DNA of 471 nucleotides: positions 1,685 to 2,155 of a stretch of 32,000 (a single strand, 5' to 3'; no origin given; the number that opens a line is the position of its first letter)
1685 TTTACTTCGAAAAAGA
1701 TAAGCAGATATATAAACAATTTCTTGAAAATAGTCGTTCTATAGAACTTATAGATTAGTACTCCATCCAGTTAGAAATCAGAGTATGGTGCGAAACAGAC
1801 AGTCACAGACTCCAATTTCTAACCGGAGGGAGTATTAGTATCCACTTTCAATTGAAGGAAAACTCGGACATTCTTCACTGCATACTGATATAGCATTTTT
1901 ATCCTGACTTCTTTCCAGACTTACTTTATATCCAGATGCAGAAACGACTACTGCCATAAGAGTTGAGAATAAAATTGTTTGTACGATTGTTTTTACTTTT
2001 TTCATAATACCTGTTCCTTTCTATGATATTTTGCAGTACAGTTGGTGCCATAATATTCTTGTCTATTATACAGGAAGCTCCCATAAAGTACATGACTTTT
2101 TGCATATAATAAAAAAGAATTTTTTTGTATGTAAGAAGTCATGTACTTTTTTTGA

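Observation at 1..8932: Candidate new RiPP system: peptide-sensor-type regulator, secreted peptide, short precursor, radical-SAM/SPASM maturase, two ABC half-transporters and an embedded HelD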

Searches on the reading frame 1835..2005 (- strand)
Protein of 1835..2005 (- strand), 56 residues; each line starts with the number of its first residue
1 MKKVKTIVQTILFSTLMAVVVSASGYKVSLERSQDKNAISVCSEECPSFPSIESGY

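Call 5: search_protein_families(library=pfam, proteins=[window:1835-2005:-], max_evalue=0.01)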
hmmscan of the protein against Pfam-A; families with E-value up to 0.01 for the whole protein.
window:1835-2005:- (56 aa): 0 families

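Call 6: search_protein_families(library=ncbifam, proteins=[window:1835-2005:-], max_evalue=0.01)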
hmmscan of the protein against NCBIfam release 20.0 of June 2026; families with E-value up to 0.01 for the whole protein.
window:1835-2005:- (56 aa): 0 families
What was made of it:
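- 1835..2005 (-): 56-aa propeptide with a signal peptide (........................|G…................). It is the candidate secreted pheromone precursor. It has no Pfam or NCBIfam match (calls 5, 6).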
